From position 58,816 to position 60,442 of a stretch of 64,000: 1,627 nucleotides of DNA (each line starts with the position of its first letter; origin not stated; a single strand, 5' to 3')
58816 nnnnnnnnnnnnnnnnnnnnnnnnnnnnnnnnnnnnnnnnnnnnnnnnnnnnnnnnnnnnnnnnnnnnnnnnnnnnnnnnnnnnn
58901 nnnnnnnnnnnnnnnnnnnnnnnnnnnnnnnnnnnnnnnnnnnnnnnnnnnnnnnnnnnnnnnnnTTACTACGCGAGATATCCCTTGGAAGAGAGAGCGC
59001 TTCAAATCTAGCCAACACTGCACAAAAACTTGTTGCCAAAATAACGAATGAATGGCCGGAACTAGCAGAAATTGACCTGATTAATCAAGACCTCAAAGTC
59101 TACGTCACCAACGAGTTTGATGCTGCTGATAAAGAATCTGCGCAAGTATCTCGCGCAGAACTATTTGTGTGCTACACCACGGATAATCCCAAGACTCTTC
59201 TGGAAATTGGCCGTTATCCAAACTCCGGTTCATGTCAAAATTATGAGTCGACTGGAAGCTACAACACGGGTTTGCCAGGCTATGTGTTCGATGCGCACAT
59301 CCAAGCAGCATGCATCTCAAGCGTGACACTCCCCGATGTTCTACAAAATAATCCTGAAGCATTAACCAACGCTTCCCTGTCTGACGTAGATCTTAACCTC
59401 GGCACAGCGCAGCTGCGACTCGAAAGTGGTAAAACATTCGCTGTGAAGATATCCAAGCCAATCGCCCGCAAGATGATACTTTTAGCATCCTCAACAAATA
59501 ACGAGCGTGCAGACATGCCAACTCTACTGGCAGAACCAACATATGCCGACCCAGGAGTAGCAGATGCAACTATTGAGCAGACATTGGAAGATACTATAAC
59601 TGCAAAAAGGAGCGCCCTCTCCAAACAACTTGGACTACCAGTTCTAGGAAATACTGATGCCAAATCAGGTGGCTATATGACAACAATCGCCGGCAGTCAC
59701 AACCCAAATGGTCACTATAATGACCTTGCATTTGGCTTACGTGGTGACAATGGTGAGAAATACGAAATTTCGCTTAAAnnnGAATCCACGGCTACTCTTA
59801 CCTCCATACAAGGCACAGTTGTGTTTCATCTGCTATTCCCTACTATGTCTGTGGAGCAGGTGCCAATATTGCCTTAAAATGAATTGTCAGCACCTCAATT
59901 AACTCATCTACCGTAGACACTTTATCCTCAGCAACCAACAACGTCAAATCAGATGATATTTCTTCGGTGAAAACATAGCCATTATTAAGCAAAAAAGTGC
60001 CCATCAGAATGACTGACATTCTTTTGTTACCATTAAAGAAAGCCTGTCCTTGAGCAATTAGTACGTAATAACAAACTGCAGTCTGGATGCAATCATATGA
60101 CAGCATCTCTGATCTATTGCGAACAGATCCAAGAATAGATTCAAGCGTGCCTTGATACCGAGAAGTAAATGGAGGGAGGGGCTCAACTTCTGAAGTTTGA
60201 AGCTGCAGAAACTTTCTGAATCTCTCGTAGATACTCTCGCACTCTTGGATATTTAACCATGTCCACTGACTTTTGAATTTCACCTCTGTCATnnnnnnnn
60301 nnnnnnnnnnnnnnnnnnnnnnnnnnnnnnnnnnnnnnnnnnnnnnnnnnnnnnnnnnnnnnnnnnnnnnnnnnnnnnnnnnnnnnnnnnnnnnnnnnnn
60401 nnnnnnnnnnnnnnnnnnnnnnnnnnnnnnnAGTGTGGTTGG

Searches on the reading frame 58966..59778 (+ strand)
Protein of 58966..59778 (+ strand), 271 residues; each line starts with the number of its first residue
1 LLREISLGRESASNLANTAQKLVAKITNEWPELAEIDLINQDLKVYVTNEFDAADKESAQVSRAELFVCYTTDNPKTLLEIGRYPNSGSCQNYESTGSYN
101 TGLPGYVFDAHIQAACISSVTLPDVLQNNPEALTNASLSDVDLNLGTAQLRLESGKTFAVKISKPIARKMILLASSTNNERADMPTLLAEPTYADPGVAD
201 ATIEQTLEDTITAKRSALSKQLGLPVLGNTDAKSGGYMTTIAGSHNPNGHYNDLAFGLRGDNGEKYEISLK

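Call 39: search_solved_structures(query=A5, max_evalue=10)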
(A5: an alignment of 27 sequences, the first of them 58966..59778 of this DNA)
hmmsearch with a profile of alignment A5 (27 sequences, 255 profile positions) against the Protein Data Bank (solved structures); distinct sequences matched with E-value up to 10: 3.
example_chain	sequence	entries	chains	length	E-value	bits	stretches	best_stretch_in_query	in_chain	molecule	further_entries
6tb3_BW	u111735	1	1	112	0.28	13.9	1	121-178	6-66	General negative regulator of transcription subunit 5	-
3lv4_A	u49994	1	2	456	0.81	12.4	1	215-242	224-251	Glycoside hydrolase YxiA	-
2ixd_A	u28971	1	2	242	1.3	11.6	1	155-203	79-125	LMBE-RELATED PROTEIN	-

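Call 63: predict_structure(alignment_id=A5)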
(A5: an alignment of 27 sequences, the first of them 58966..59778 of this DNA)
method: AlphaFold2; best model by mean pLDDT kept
length: 271 residues; sequences in the alignment: 27
mean_pLDDT: 87.6   pTM: 0.77
mean pLDDT of the five models: 87.6, 87.5, 86.9, 85.7, 80.8
residues with pLDDT >= 90: 167; 70-90: 76; 50-70: 20; < 50: 8
segments of 3 or more residues with pLDDT < 50: 87-92
pLDDT, mean of each block of 10 residues (from residue 1): 74 87 93 82 78 71 83 90 53 58 88 96 91 93 95 97 94 97 97 84 95 98 97 97 95 91 95 79
secondary structure, 60 per line:
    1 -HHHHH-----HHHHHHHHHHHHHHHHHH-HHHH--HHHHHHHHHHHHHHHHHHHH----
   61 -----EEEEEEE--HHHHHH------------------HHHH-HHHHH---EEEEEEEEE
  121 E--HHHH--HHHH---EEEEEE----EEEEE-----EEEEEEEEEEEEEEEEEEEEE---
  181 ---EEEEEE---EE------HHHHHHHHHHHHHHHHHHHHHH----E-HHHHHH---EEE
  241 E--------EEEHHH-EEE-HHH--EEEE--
elements in order: H2-6 H12-29 H31-34 H37-56 E66-72 H75-80 H99-102 H104-108 E112-121 H124-127 H130-133 E137-142 E147-151 E157-177 E184-189 H201-222 H229-234 E238-241 E250-252 E257-259 E266-269

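Call 68: fold_search(model_id=the predicted structure, library=pdb)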
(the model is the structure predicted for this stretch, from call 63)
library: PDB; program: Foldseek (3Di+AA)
matches with E <= 10: 941; with E <= 0.001: 0
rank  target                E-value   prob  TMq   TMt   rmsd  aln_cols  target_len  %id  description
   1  1s60                  1.9e-02  0.77  0.24  0.38  13.7       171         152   13  Aminoglycoside N-Acetyltransferase AAC(6')-Iy in Complex with CoA and N-terminal His(6)-tag (crystal form 2) (released 2004-05-18)
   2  9obo_C                1.9e-02  0.15  0.13  0.06  26.8       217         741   12  Crystal structure of Mycobacterium tuberculosis isocitrate lyase 2 fixed in the apo form with disulfide bonds (released 2026-03-18)
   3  6edw_D                2.0e-02  0.25  0.15  0.06  27.0       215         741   10  Crystal structure of Mycobacterium tuberculosis ICL2 in the apo form (released 2019-08-14)
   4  9obo_A                2.0e-02  0.16  0.14  0.06  25.3       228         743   13  Crystal structure of Mycobacterium tuberculosis isocitrate lyase 2 fixed in the apo form with disulfide bonds (released 2026-03-18)
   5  6edz_A                2.3e-02  0.13  0.12  0.05  20.1       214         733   14  Crystal structure of Mycobacterium tuberculosis ICL2 in complex with acetyl-CoA, form I (released 2019-08-14)
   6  6edz_D                2.3e-02  0.13  0.12  0.05  20.7       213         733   14  Crystal structure of Mycobacterium tuberculosis ICL2 in complex with acetyl-CoA, form I (released 2019-08-14)
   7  6ee1_C                2.4e-02  0.14  0.12  0.05  19.7       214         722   13  Crystal structure of Mycobacterium tuberculosis ICL2 in complex with acetyl-CoA (released 2019-08-14)
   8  6ee1_B                2.4e-02  0.13  0.12  0.05  19.8       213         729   14  Crystal structure of Mycobacterium tuberculosis ICL2 in complex with acetyl-CoA (released 2019-08-14)
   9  6edz_B                2.4e-02  0.13  0.12  0.06  19.9       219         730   13  Crystal structure of Mycobacterium tuberculosis ICL2 in complex with acetyl-CoA, form I (released 2019-08-14)
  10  6ee1_D                2.4e-02  0.13  0.12  0.05  19.9       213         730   14  Crystal structure of Mycobacterium tuberculosis ICL2 in complex with acetyl-CoA (released 2019-08-14)
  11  3fb3_B                2.5e-02  0.66  0.21  0.35  14.4       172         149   12  Crystal Structure of Trypanosoma Brucei Acetyltransferase, Tb11.01.2886 (released 2008-11-25)
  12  2hv2_D                3.2e-02  0.92  0.28  0.21   5.2       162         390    9  Crystal Structure of Conserved Protein of Unknown Function from Enterococcus faecalis V583 at 2.4 A Resolution, Probab (released 2006-08-29)
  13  4e0a_A                3.2e-02  0.75  0.24  0.39  13.4       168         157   11  Crystal Structure of the mutant F44R BH1408 protein from Bacillus halodurans, Northeast Structural Genomics Consortium (released 2012-05-02)
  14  3fb3_A                3.7e-02  0.66  0.22  0.38  14.4       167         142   11  Crystal Structure of Trypanosoma Brucei Acetyltransferase, Tb11.01.2886 (released 2008-11-25)
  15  4ag7_A                3.9e-02  0.38  0.18  0.28  16.0       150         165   11  C. elegans glucosamine-6-phosphate N-acetyltransferase (GNA1): coenzyme A adduct (released 2012-07-25)
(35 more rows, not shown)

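Call 69: find_homologous_proteins(query=A5, max_evalue=0.001)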
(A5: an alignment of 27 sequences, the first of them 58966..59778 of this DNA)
Query A5 (27 sequences) (271 aa, profile of the alignment): 3 proteins with E <= 0.001 among 6036 candidates.
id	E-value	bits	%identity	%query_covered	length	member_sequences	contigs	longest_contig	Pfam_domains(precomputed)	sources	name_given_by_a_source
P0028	1.6e-64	236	35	94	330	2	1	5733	-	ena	-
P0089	3.2e-58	215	25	71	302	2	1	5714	-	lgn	-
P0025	3.6e-54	202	33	91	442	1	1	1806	-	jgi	jgi:hypothetical protein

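Call 71: search_protein_families(library=pfam, alignment_id=A5, max_evalue=10)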
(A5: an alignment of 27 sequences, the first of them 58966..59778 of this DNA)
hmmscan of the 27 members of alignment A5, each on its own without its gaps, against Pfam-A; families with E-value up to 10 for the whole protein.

A. member 1, window:58966-59778:+ (271 aa): 0 families

B. families by the number of members that match (of 27 scanned): 35 families (the first 25 are shown)
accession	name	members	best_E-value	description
PF15016.13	C5orf34_C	2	0.059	C5orf34 C-terminal domain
PF04455.17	Saccharop_dh_N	1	0.0012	LOR/SDH bifunctional enzyme conserved region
PF09286.16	Pro-kuma_activ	1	0.014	Pro-kumamolisin, activation domain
PF08818.16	DUF1801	1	0.02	Domain of unknown function (DU1801)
PF05872.18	HerA_C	1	0.021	Helicase HerA-like C-terminal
PF06851.17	DUF1247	1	0.027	Protein of unknown function (DUF1247)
PF20681.2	DUF6818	1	0.03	Domain of unknown function (DUF6818)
PF06361.16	RTBV_P12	1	0.033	Rice tungro bacilliform virus P12 protein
PF18052.6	Rx_N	1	0.059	Rx N-terminal domain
PF08533.16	Glyco_hydro_42C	1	0.075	Beta-galactosidase C-terminal domain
PF13218.11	DUF4026_N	1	0.083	Protein of unknown function (DUF4026) N-terminal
PF11279.13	DUF3080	1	0.088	Protein of unknown function (DUF3080)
PF01601.21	CoV_S2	1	0.092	Coronavirus spike glycoprotein S2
PF03730.19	Ku_C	1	0.096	Ku70/Ku80 C-terminal arm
PF15640.11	Tox-MPTase4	1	0.096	Metallopeptidase toxin 4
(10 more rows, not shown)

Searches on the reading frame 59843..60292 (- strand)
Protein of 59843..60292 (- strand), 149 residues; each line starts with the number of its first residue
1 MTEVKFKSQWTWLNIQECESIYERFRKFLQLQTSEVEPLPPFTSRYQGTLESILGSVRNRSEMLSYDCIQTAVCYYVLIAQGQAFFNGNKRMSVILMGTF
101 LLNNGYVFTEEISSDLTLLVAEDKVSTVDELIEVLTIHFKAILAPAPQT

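Call 8: search_protein_families(library=pfam, proteins=[window:59843-60292:-], max_evalue=0.001)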
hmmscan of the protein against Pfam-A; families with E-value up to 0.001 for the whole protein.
window:59843-60292:- (149 aa): 1 family
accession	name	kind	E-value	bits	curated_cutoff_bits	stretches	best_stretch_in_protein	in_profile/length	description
PF02661.23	Fic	-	0.00012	23.3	24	1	46-101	29-93/93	Fic/DOC family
